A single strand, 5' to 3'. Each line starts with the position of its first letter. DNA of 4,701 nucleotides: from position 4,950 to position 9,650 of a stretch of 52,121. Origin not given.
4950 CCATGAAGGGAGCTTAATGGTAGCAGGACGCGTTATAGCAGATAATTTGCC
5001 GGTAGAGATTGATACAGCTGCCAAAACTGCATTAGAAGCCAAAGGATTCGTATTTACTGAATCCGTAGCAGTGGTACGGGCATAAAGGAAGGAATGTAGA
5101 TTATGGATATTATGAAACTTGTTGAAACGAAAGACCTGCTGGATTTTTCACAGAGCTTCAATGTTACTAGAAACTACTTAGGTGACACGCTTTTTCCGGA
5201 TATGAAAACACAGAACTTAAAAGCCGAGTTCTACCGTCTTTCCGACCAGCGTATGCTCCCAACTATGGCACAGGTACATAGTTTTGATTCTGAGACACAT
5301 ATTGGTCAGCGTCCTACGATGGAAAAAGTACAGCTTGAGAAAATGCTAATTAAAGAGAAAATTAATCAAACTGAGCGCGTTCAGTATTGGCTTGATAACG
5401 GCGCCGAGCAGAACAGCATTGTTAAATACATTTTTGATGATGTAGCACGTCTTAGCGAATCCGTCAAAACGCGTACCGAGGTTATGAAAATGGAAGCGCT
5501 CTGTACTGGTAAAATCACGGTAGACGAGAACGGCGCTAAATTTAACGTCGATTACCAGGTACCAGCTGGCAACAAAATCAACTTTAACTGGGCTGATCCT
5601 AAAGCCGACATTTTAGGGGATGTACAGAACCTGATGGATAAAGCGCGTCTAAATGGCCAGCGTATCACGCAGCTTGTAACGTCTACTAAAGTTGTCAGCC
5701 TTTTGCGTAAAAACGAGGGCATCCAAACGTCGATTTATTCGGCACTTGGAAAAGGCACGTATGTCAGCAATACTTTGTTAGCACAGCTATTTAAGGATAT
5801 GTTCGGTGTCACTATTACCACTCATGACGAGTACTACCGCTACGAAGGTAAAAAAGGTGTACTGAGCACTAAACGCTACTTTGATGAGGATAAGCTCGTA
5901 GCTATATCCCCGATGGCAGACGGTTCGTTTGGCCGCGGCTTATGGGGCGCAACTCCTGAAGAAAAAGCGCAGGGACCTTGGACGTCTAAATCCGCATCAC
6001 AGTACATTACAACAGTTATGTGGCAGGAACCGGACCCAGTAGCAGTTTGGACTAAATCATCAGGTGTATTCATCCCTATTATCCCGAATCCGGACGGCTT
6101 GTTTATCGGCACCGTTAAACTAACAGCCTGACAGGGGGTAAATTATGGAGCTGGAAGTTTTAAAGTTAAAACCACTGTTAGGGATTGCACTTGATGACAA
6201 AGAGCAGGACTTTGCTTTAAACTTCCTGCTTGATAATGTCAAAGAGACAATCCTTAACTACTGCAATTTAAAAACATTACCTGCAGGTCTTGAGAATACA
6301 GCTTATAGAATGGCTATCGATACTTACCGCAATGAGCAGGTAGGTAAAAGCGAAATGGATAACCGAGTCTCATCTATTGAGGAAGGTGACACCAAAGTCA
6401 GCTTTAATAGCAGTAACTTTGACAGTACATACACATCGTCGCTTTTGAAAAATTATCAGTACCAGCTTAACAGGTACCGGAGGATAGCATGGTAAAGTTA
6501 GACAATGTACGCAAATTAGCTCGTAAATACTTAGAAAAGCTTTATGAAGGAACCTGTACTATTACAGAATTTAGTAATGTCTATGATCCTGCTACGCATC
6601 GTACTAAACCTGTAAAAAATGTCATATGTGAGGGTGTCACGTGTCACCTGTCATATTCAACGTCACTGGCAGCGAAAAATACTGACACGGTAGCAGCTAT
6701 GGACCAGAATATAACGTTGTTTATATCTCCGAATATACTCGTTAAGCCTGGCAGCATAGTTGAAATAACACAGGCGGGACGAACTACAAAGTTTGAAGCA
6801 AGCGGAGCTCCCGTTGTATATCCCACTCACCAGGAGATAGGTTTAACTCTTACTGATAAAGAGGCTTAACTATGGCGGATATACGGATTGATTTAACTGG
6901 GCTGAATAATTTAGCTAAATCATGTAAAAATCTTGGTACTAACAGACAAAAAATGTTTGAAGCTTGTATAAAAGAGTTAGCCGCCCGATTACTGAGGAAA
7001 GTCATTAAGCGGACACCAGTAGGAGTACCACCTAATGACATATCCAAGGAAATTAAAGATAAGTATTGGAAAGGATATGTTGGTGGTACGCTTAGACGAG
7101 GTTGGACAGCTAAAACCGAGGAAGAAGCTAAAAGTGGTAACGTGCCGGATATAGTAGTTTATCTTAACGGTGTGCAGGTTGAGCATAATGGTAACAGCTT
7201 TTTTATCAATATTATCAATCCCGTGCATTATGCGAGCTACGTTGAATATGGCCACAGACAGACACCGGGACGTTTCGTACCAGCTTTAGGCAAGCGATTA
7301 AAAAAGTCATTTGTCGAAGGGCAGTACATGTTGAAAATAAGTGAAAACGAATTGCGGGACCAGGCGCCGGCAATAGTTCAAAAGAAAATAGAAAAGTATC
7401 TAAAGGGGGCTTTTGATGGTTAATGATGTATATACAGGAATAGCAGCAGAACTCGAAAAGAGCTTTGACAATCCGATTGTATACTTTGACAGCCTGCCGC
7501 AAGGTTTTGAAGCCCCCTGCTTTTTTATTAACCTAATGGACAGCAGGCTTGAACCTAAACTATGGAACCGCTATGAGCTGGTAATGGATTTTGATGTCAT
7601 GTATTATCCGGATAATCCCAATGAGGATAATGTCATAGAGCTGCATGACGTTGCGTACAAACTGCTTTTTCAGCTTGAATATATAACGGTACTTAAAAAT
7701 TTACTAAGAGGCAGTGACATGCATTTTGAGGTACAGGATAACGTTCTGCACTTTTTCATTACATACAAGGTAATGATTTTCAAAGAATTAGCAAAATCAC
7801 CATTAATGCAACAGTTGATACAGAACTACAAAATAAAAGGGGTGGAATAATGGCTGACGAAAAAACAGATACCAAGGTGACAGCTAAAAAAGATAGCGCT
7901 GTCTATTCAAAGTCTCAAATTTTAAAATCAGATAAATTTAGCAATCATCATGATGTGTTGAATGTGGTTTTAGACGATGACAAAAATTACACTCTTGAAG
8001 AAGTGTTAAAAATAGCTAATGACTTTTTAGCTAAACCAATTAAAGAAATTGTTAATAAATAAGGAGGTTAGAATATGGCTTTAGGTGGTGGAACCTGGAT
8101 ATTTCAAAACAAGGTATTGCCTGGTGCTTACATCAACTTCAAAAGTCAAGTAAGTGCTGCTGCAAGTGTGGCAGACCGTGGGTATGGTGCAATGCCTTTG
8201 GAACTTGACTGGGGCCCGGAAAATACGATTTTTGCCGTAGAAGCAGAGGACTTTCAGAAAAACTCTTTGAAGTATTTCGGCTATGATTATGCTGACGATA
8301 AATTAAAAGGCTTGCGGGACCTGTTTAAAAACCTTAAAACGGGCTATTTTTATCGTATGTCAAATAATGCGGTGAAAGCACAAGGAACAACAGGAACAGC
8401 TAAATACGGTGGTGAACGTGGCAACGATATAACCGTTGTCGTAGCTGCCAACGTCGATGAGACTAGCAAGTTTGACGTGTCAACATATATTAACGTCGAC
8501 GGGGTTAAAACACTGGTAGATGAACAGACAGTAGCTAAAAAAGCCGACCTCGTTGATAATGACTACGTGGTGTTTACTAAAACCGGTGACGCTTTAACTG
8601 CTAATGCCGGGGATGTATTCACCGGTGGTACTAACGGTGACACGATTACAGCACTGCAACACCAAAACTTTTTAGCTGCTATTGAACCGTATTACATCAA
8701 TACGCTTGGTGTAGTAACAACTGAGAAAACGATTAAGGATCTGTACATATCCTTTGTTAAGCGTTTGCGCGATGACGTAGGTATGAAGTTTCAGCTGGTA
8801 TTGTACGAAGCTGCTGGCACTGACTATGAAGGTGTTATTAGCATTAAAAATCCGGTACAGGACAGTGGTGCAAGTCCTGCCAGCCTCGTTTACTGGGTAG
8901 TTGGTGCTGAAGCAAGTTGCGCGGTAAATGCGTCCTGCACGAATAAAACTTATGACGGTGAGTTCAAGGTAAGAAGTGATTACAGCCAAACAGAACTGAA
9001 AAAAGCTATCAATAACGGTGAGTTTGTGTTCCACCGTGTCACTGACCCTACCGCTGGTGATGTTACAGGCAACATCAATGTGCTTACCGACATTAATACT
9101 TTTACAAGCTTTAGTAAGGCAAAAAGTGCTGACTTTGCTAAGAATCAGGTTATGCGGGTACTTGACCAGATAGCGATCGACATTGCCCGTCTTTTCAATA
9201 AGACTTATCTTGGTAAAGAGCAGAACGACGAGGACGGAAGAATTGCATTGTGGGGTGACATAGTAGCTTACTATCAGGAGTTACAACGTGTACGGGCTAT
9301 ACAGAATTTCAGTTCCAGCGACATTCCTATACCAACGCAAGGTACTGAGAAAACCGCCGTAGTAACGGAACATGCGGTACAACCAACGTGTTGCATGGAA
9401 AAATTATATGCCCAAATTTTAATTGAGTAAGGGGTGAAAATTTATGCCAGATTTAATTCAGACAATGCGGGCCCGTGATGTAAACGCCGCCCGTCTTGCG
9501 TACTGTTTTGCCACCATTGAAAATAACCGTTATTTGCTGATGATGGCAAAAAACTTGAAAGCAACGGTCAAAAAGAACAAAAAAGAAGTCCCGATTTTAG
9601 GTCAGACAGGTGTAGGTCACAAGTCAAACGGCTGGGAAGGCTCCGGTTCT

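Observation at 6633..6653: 21-bp exact repeat shared by two unrelated structural genes, read in different frames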

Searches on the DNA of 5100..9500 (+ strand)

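Call 10: search_dna_similar(query=window:5100-9500:+, collection=phages, mode=distant, max_rows=20)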
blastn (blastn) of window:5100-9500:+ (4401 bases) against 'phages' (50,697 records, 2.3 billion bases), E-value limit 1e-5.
No match.
